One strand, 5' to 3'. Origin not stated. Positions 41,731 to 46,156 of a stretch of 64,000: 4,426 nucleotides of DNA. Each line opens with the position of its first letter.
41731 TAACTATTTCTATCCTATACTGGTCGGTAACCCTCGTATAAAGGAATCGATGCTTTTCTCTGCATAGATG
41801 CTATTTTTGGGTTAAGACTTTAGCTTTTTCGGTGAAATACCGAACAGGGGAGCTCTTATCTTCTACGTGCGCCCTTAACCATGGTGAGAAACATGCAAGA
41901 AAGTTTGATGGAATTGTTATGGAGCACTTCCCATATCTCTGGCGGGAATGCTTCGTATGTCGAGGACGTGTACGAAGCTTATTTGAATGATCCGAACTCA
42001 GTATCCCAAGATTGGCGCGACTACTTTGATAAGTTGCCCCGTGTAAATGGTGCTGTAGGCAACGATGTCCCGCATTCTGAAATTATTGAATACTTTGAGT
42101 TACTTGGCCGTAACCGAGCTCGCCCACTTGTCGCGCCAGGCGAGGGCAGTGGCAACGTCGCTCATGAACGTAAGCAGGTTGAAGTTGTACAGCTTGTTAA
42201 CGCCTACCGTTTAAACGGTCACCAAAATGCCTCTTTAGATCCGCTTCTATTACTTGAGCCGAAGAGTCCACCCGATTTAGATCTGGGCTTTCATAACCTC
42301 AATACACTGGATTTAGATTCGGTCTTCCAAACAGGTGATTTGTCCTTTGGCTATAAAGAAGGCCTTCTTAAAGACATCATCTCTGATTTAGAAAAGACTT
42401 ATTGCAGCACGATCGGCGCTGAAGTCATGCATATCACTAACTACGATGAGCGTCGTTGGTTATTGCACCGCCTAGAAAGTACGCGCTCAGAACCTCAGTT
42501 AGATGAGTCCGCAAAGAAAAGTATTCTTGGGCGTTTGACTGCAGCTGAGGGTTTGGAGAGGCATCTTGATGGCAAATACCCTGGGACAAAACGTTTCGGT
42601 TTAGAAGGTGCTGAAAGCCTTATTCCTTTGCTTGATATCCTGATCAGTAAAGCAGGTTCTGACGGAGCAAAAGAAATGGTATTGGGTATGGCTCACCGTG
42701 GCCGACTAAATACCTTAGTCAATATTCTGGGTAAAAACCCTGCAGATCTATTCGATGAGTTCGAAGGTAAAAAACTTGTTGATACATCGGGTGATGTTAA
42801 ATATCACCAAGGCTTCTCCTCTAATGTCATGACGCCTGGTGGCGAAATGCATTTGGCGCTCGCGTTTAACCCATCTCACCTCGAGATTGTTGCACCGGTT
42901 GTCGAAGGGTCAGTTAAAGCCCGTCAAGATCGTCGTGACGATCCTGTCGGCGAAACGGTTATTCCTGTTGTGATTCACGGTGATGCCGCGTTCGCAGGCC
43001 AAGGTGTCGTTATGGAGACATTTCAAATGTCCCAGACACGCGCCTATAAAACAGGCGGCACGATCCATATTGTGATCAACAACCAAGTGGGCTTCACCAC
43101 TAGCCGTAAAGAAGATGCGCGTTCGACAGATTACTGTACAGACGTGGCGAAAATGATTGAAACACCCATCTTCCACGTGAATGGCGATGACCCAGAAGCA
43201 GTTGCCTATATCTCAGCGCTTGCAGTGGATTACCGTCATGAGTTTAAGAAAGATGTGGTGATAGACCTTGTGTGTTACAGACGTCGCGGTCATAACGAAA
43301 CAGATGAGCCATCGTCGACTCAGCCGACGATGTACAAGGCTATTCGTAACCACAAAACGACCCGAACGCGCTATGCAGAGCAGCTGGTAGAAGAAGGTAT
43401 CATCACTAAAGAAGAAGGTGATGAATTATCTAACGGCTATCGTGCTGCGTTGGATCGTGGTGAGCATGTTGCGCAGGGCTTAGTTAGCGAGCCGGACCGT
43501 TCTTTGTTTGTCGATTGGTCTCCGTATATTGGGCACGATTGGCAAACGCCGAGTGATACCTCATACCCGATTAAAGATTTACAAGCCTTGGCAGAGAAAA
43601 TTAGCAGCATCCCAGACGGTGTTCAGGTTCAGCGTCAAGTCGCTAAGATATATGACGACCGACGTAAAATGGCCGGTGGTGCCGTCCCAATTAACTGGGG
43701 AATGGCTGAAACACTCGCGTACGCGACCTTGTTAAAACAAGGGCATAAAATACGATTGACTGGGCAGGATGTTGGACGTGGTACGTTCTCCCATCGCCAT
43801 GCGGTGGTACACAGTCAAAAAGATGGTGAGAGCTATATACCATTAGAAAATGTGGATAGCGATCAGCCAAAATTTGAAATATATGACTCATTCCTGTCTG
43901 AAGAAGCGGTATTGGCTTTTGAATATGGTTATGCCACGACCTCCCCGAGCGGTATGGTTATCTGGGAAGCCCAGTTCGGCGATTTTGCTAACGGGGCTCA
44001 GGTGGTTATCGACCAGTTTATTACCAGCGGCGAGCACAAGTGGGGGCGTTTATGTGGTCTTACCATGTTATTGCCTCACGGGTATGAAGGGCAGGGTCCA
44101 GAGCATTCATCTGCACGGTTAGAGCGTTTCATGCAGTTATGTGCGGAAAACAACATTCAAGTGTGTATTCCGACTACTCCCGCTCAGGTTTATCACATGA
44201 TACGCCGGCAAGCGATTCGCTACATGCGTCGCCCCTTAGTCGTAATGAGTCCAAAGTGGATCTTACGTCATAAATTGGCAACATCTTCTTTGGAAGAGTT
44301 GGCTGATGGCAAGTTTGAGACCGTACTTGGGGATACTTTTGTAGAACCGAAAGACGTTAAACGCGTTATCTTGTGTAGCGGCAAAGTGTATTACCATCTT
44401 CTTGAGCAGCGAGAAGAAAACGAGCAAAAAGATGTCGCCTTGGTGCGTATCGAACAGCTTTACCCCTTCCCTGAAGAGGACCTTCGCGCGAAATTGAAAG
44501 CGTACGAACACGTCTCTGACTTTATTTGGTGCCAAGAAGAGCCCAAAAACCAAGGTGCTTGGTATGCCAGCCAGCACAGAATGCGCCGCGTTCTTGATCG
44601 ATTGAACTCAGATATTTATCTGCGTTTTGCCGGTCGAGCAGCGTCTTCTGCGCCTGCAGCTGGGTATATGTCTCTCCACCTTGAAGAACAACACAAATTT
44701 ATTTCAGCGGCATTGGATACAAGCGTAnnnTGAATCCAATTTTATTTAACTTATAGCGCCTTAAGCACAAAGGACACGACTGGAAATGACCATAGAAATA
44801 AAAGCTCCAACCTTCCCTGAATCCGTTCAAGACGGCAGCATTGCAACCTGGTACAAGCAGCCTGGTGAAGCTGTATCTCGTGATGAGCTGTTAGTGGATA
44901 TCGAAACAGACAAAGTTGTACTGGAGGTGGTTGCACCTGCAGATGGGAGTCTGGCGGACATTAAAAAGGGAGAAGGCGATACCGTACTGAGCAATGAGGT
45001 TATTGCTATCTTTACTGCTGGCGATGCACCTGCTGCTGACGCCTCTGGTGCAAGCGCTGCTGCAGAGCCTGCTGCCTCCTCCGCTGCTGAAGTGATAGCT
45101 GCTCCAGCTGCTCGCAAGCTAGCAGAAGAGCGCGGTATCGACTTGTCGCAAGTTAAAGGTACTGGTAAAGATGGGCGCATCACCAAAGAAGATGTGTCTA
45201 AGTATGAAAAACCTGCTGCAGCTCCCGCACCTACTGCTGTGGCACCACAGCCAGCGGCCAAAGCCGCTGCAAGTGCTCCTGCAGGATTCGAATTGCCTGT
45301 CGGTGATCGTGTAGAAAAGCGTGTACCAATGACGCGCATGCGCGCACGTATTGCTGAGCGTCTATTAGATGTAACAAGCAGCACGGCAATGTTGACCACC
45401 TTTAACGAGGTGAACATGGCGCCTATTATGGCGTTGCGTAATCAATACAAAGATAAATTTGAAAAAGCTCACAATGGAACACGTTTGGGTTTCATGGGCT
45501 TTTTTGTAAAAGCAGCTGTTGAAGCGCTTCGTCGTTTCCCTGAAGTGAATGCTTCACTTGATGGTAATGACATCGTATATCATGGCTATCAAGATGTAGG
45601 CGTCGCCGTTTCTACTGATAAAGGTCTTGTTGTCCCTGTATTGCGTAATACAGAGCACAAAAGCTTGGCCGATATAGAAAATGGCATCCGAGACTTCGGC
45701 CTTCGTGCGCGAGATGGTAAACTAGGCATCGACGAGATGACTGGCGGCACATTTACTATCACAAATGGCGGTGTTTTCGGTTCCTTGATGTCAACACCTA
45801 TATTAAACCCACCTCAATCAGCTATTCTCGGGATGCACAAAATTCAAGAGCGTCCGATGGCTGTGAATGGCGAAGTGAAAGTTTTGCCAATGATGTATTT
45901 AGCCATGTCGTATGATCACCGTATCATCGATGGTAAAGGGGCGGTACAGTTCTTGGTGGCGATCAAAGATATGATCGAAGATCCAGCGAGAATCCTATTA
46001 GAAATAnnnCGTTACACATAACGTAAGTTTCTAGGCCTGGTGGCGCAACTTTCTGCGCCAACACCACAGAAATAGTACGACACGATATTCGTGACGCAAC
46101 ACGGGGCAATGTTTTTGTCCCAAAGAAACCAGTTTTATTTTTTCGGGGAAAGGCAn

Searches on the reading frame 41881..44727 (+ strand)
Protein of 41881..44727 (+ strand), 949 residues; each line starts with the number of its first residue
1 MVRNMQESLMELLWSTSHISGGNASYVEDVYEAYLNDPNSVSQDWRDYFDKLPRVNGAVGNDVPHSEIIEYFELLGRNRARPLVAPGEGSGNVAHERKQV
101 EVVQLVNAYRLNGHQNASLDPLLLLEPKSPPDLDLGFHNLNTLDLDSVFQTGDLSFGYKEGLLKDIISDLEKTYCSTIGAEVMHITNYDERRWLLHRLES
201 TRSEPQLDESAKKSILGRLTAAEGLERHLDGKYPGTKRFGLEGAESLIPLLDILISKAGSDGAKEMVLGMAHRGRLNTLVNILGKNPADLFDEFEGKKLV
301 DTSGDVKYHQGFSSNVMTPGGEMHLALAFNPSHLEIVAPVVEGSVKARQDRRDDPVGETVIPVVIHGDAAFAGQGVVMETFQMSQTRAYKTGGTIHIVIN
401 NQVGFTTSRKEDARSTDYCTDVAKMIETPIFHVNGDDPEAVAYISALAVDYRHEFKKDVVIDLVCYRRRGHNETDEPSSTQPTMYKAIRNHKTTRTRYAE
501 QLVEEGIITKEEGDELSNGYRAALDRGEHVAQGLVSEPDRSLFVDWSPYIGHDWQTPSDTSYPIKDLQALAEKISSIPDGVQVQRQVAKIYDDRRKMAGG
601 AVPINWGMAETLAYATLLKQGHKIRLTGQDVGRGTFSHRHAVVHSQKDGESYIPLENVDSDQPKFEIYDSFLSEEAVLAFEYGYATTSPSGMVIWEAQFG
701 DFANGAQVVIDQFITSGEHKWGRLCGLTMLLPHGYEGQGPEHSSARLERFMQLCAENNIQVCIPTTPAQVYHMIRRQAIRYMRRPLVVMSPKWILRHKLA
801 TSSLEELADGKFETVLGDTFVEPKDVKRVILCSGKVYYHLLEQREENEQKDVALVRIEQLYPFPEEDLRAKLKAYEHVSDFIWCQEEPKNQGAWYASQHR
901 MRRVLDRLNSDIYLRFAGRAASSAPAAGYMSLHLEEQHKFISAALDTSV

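Call 74: search_protein_families(library=pfam, proteins=[window:41881-44727:+], max_evalue=0.00001)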
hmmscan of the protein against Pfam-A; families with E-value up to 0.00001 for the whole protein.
window:41881-44727:+ (949 aa): 4 families
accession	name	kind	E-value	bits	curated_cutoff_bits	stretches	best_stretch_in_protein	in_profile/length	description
PF16870.10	OxoGdeHyase_C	-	1.3e-52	178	27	1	801-945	1-151/151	2-oxoglutarate dehydrogenase C-terminal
PF00676.26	E1_dh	-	8.3e-52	176.4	22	1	226-524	10-284/300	Dehydrogenase E1 component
PF02779.29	Transket_pyr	-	8e-50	169.3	27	1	604-795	3-172/174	Transketolase, pyrimidine binding domain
PF16078.10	2-oxogl_dehyd_N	-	1.1e-17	63.7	27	1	16-55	1-40/41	2-oxoglutarate dehydrogenase N-terminus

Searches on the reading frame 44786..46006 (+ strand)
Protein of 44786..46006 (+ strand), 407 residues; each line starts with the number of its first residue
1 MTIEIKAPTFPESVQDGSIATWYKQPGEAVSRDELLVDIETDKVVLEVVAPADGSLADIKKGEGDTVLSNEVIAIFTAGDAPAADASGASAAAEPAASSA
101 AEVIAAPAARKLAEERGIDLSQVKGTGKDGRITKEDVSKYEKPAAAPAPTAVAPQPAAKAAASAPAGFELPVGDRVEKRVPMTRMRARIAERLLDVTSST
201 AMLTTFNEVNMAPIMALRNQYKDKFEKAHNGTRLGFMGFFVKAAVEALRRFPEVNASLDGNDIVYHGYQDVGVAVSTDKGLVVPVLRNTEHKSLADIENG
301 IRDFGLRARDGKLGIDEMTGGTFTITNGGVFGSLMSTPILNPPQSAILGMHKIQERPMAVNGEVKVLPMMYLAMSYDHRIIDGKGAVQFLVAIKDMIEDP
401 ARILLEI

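Call 74: search_protein_families(library=pfam, proteins=[window:44786-46006:+], max_evalue=0.00001)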
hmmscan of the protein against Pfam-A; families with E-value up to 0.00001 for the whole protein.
window:44786-46006:+ (407 aa): 3 families
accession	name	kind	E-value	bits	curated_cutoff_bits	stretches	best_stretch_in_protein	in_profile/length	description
PF00198.28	2-oxoacid_dh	-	5.9e-83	278.3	23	1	177-405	4-232/232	2-oxoacid dehydrogenases acyltransferase (catalytic domain)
PF02817.22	E3_binding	-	1.7e-18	67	23.7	1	103-137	1-35/36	e3 binding domain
PF00364.28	Biotin_lipoyl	-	7.1e-16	58.2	22.1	1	4-75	2-72/73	Biotin-requiring enzyme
